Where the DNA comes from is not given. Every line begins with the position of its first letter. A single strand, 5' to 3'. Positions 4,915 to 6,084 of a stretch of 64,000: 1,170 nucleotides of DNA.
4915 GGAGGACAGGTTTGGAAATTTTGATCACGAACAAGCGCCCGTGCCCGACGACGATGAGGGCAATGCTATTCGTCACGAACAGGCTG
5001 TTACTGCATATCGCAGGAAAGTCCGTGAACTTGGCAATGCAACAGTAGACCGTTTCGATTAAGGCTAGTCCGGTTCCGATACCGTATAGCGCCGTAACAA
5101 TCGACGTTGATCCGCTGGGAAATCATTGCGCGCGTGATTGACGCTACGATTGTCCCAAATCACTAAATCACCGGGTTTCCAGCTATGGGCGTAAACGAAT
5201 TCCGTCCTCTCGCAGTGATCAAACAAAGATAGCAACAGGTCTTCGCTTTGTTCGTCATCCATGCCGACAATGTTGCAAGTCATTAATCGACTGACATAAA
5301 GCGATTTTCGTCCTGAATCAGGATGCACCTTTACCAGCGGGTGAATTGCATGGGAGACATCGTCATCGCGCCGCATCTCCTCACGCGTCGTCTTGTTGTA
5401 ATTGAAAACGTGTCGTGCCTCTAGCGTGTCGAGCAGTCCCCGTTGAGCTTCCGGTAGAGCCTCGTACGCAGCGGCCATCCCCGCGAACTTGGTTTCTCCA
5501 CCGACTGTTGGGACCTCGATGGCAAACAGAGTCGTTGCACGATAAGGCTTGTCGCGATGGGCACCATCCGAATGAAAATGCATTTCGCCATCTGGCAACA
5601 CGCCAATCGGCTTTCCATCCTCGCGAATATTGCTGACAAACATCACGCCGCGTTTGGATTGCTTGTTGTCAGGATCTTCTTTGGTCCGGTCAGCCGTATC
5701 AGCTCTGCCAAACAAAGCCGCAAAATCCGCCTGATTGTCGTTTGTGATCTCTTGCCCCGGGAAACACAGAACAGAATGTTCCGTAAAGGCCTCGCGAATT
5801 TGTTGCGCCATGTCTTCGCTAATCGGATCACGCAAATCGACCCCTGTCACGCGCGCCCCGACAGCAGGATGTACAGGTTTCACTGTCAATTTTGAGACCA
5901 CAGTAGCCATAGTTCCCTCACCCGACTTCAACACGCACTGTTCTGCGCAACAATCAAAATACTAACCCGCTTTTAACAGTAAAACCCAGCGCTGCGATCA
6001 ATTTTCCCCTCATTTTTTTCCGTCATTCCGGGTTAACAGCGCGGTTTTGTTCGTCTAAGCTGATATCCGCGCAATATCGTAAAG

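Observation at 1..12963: Dense cluster of six Fe(II)/2-oxoglutarate dioxygenases around a TTT uptake system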

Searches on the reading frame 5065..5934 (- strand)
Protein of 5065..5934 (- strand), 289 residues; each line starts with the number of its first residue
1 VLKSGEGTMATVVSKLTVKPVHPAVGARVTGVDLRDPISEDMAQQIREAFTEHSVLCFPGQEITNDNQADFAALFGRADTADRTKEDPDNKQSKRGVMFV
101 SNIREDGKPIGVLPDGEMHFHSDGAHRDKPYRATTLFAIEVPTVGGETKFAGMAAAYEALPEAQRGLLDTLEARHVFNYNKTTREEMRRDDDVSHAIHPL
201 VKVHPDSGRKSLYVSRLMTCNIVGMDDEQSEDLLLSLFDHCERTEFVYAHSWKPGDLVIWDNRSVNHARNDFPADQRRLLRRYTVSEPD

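Call 3: search_protein_families(library=pfam, proteins=[window:5065-5934:-])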
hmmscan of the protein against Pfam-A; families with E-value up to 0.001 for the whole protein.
window:5065-5934:- (289 aa): 1 family
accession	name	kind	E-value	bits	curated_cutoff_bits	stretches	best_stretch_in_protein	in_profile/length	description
PF02668.22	TauD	-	1e-64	219.4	27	1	18-282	2-265/267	Taurine catabolism dioxygenase TauD, TfdA family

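Call 6: search_protein_families(library=ncbifam, proteins=[window:5065-5934:-], max_evalue=0.01)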
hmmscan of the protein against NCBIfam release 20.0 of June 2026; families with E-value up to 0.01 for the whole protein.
window:5065-5934:- (289 aa): 5 families
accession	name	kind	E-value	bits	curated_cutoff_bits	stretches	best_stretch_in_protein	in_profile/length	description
NF007104.0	PRK09553.1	equivalog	8.4e-50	169.5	313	1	13-285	2-273/282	taurine dioxygenase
NF045815.1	Neo-PentlctneFsynPtlD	equivalog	1.4e-45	155.9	550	1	23-282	9-283/301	neopentalenolactone/pentalenolactone F synthase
NF049937.1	CMthFAOxDecarbScoE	equivalog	5.4e-23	81.5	400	1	23-271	9-269/295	(3R)-3-[(carboxymethyl)amino]fatty acid oxygenase/decarboxylase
TIGR02409.1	carnitine_bodg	equivalog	1.2e-06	27.9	414.75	1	116-280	185-347/366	gamma-butyrobetaine dioxygenase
NF049936.1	TriMthamethphnDioxTmpA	equivalog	0.00011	21.2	400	1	125-281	187-345/366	2-trimethylaminoethylphosphonate dioxygenase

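Call 12: search_solved_structures(query=window:5065-5934:-, max_evalue=0.00001)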
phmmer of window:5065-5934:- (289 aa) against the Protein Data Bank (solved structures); distinct sequences matched with E-value up to 0.00001: 34.
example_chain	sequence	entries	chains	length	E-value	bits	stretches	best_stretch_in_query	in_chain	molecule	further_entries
6d0o_A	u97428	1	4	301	1.7e-40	142.5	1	14-285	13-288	(R)-phenoxypropionate/alpha-ketoglutarate-dioxygenase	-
5j92_A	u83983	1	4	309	3e-40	141.8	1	16-284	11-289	Putative alpha KG dependent 2,4-D dioxygenase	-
6d1o_A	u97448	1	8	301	3.4e-40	141.5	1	14-285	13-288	(R)-phenoxypropionate/alpha-ketoglutarate-dioxygenase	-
5bke_A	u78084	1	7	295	7e-38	134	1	26-286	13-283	Alpha-ketoglutarate-dependent 2,4-dichlorophenoxyacetate dioxygenase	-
5bk9_A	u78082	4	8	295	1.2e-37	133.2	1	14-285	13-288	(R)-phenoxypropionate/alpha-ketoglutarate-dioxygenase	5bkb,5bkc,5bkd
1gqw_A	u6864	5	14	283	3.9e-36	128.3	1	14-285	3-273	ALPHA-KETOGLUTARATE-DEPENDENT TAURINE DIOXYGENASE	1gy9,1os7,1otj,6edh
6d3h_A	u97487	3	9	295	3.4e-35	125.1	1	16-286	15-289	FT_T dioxygenase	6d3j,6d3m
6d3i_A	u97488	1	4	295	4.6e-35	124.7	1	16-286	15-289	ftv7 dioxygenase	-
3pvj_A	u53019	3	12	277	1.5e-32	116.5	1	15-285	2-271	Alpha-ketoglutarate-dependent taurine dioxygenase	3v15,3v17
4j5i_A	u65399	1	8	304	1.7e-30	109.7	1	15-285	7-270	Alpha-ketoglutarate-dependent taurine dioxygenase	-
5keu_A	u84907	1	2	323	5.4e-29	104.8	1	15-284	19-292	Taurine dioxygenase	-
5hsx_A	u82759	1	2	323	5.6e-28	101.5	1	13-284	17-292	Putative alpha-ketoglutarate-dependent taurine dioxygenase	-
3r1j_A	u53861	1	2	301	1.4e-27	100.2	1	120-285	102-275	Alpha-ketoglutarate-dependent taurine dioxygenase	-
7qtd_A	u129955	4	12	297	1.5e-26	96.8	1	13-283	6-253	PlaO1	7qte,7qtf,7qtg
3swt_A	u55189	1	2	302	1.7e-26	96.7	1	120-285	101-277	Taurine catabolism dioxygenase, TauD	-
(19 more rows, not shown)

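Call 13: find_related_loci(query=window:5065-5910:-, collection=genome_contigs, flank=10000)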
Query window:5065-5910:- (281 aa) in genome_contigs; peptide patterns used: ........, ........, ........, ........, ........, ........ (x = any residue, [..] = any of these).
240 stretches matched a pattern; 211 encode a relative of the query (tblastn E <= 1e-3); the best 80 are kept; 80 distinct loci.
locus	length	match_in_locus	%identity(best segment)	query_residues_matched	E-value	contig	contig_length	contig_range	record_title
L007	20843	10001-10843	92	1-281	1e-180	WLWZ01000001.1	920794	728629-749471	MAG: Alphaproteobacteria bacterium isolate MH-Pat-SR_metabat2_25 NODE_10_length_920794_cov_6.373756, whole genome shotgu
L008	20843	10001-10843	90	1-281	8e-174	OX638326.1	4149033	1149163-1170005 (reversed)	MAG: uncultured Alphaproteobacteria bacterium isolate 36580269-0a0b-41f5-a0f3-8f7859907d82 genome assembly, chromosome:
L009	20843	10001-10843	80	1-281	6e-159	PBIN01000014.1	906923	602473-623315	MAG: Rhodospirillaceae bacterium isolate SP3 MHASMcontig_2537359, whole genome shotgun sequence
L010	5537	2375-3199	80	7-281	5e-155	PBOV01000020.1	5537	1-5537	MAG: Rhodospirillaceae bacterium isolate RS382 3724, whole genome shotgun sequence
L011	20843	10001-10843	77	1-281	8e-153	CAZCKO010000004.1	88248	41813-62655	MAG TPA_asm: uncultured Rhodospirillaceae bacterium isolate SRP077602_co4_646 genome assembly, contig: NODE_289_length_8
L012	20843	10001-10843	77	1-281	7e-149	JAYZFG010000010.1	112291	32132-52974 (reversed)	MAG: Pseudomonadota bacterium isolate XB_MAG160 DB_MAG160_0010, whole genome shotgun sequence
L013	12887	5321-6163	75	1-281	3e-146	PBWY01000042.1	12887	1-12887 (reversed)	MAG: Rhodospirillales bacterium isolate RS665 19022, whole genome shotgun sequence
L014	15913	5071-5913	89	1-281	2e-166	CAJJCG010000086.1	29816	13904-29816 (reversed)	MAG: Alphaproteobacteria bacterium UBA2964 isolate FRAM18_bin082 genome assembly, contig: FRAM17_bin082-86, whole genome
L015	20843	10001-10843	69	1-281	1e-131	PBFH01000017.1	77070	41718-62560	MAG: Rhodospirillaceae bacterium isolate SP3103 115091, whole genome shotgun sequence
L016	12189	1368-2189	70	10-281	2e-131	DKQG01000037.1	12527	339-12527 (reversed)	MAG TPA_asm: Alphaproteobacteria bacterium UBA7314 UBA7314_contig_32240, whole genome shotgun sequence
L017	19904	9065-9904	63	1-279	5e-120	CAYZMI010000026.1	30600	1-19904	MAG TPA_asm: uncultured Rhodospirillaceae bacterium isolate SRP092796_co3_657 genome assembly, contig: NODE_2167_length_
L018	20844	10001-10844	95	1-281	6e-152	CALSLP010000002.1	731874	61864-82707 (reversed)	MAG: uncultured Alphaproteobacteria bacterium isolate A_MB73 genome assembly, contig: contig_11201_A_MB73, whole genome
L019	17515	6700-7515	64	10-281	1e-118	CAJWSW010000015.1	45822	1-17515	MAG TPA_asm: uncultured Alphaproteobacteria bacterium isolate ERR599075_bin.90_MetaBAT_v2.12.1_MAG genome assembly, cont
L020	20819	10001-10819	64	8-281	3e-118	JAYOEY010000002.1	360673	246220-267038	MAG: Rhodospirillales bacterium isolate 139552_S154_concoct_bins.tsv.156 NODE_3_length_360673_cov_32.505274, whole genom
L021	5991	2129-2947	64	8-281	3e-116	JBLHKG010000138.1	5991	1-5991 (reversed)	MAG: Alphaproteobacteria bacterium isolate 3300054698_176 Ga0535670_0030936, whole genome shotgun sequence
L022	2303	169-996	60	3-278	1e-119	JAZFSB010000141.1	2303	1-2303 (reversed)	MAG: Alphaproteobacteria bacterium isolate BS1bin.27 BS1bin.27_141, whole genome shotgun sequence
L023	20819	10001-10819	61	10-280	1e-113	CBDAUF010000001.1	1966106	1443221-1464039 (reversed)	MAG: Alphaproteobacteria bacterium isolate da7f95fe-6377-4274-8bb6-9737539f4857 genome assembly, contig: contig_1, whole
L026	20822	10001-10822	62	10-281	1e-112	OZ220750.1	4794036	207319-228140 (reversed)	MAG: Alphaproteobacteria bacterium isolate e85b98a5-d515-444b-a553-27111d8e7dd0 genome assembly, chromosome: 1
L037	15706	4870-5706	57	4-280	3e-107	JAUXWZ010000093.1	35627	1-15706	MAG: Beijerinckiaceae bacterium isolate C15_metabat.bin.67 C15_k141_374920, whole genome shotgun sequence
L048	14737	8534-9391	53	1-280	1e-99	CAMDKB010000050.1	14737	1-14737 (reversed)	MAG: Rhizobium sp. Q54 isolate MsH-01oct19-321 genome assembly, contig: MsH-01oct19-C8353, whole genome shotgun sequence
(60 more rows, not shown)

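Call 23: search_dna_similar(query=window:5065-5910:-, collection=plasmids, mode=protein, max_rows=30)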
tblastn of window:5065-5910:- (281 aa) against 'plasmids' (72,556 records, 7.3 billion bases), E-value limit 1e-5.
Records with a match: 489; places in all: 618; records where one place covers at least 80% of the query: 467.
Best place of each record, by identity: <60% 489.
By first word of the organism name: Rhizobium 114; Streptomyces 51; Agrobacterium 32; Burkholderia 26; Ralstonia 24; Sinorhizobium 20; Bradyrhizobium 20; Azospirillum 19; Sphingobium 19; Caballeronia 16; and 53 more.
By predicted mobility (MOB-suite, as given by PLSDB): non-mobilizable 285; conjugative 134; mobilizable 70.
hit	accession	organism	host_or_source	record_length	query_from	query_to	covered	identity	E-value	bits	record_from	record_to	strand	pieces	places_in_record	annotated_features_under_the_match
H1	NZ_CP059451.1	Azospirillum brasilense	Prokaryotes,soil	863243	5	277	97%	37.8%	3e-29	124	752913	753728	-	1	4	tauD: taurine dioxygenase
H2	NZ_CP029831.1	Azospirillum ramasamyi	single cell,Cow dung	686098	3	280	99%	36.4%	3e-46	173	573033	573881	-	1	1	TauD/TfdA family dioxygenase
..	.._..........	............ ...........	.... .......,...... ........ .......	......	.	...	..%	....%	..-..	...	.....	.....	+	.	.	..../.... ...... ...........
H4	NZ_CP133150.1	Sinorhizobium chiapasense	Acaciella angustissima,cell culture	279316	1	277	99%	35.9%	5e-45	169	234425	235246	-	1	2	TauD/TfdA family dioxygenase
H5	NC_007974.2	Cupriavidus metallidurans CH34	-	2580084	10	277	95%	37.0%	6e-41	157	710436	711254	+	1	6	none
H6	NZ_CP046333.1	Cupriavidus metallidurans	sedimentation pond in a zinc factory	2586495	10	277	95%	37.0%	6e-41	157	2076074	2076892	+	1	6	none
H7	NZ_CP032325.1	Azospirillum argentinense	soil sample,Agricultural field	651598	5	277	97%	36.4%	5e-27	117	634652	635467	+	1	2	tauD: taurine dioxygenase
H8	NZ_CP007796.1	Azospirillum argentinense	Triticum aestivum L.,Root,wheat ...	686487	5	277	97%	36.4%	5e-27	117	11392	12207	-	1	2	tauD: taurine dioxygenase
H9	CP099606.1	Comamonadaceae bacterium OTU4NAUVB1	Arabidopsis thaliana,pure culture,leaf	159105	4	279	98%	35.9%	5e-37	146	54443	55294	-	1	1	TauD/TfdA family dioxygenase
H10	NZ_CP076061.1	Cupriavidus sp. EM10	Pure-cultured cell,sewage water sludge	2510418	1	277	99%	35.7%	1e-38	150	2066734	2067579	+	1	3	none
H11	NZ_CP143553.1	Burkholderia multivorans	Homo sapiens,bronchoalveolar lavage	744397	7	277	96%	36.3%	5e-38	149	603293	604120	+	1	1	TauD/TfdA family dioxygenase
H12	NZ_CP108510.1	Streptomyces sp. NBC_01237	-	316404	5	278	98%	35.9%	7e-30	125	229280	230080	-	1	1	TauD/TfdA family dioxygenase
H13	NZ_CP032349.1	Azospirillum brasilense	soil sample,Agricultural field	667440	5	277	97%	36.0%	5e-27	117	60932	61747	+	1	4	tauD: taurine dioxygenase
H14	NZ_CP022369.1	Azospirillum sp. TSH58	single cell,paddy soils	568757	8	280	97%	36.0%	2e-41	158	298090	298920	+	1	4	TauD/TfdA family dioxygenase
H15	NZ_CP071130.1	Caballeronia sp. M1242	Homo sapiens,ETA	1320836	4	277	98%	35.7%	2e-39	153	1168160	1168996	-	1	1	none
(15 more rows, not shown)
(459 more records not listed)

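Call 69: search_solved_structures(query=window:5068-5910:-, max_evalue=1e-30, show_alignments=5)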
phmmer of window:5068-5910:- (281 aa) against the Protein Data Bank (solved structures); distinct sequences matched with E-value up to 1e-30: 9.
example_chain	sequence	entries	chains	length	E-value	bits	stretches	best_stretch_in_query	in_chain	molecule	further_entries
6d0o_A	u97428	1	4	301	2e-40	142.3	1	6-277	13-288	(R)-phenoxypropionate/alpha-ketoglutarate-dioxygenase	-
5j92_A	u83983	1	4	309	2.8e-40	141.8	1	8-276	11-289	Putative alpha KG dependent 2,4-D dioxygenase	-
6d1o_A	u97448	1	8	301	4e-40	141.3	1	6-277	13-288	(R)-phenoxypropionate/alpha-ketoglutarate-dioxygenase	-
5bke_A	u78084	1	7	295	6.5e-38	134.1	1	18-278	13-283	Alpha-ketoglutarate-dependent 2,4-dichlorophenoxyacetate dioxygenase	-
5bk9_A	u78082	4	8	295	1.4e-37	133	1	6-277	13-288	(R)-phenoxypropionate/alpha-ketoglutarate-dioxygenase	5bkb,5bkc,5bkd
1gqw_A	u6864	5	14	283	3.6e-36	128.4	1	6-277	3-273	ALPHA-KETOGLUTARATE-DEPENDENT TAURINE DIOXYGENASE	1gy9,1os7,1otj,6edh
6d3h_A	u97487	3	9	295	3.6e-35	125.1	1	8-278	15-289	FT_T dioxygenase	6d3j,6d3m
6d3i_A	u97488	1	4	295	4.8e-35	124.7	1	8-278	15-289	ftv7 dioxygenase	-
3pvj_A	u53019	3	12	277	1.4e-32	116.6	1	7-277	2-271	Alpha-ketoglutarate-dependent taurine dioxygenase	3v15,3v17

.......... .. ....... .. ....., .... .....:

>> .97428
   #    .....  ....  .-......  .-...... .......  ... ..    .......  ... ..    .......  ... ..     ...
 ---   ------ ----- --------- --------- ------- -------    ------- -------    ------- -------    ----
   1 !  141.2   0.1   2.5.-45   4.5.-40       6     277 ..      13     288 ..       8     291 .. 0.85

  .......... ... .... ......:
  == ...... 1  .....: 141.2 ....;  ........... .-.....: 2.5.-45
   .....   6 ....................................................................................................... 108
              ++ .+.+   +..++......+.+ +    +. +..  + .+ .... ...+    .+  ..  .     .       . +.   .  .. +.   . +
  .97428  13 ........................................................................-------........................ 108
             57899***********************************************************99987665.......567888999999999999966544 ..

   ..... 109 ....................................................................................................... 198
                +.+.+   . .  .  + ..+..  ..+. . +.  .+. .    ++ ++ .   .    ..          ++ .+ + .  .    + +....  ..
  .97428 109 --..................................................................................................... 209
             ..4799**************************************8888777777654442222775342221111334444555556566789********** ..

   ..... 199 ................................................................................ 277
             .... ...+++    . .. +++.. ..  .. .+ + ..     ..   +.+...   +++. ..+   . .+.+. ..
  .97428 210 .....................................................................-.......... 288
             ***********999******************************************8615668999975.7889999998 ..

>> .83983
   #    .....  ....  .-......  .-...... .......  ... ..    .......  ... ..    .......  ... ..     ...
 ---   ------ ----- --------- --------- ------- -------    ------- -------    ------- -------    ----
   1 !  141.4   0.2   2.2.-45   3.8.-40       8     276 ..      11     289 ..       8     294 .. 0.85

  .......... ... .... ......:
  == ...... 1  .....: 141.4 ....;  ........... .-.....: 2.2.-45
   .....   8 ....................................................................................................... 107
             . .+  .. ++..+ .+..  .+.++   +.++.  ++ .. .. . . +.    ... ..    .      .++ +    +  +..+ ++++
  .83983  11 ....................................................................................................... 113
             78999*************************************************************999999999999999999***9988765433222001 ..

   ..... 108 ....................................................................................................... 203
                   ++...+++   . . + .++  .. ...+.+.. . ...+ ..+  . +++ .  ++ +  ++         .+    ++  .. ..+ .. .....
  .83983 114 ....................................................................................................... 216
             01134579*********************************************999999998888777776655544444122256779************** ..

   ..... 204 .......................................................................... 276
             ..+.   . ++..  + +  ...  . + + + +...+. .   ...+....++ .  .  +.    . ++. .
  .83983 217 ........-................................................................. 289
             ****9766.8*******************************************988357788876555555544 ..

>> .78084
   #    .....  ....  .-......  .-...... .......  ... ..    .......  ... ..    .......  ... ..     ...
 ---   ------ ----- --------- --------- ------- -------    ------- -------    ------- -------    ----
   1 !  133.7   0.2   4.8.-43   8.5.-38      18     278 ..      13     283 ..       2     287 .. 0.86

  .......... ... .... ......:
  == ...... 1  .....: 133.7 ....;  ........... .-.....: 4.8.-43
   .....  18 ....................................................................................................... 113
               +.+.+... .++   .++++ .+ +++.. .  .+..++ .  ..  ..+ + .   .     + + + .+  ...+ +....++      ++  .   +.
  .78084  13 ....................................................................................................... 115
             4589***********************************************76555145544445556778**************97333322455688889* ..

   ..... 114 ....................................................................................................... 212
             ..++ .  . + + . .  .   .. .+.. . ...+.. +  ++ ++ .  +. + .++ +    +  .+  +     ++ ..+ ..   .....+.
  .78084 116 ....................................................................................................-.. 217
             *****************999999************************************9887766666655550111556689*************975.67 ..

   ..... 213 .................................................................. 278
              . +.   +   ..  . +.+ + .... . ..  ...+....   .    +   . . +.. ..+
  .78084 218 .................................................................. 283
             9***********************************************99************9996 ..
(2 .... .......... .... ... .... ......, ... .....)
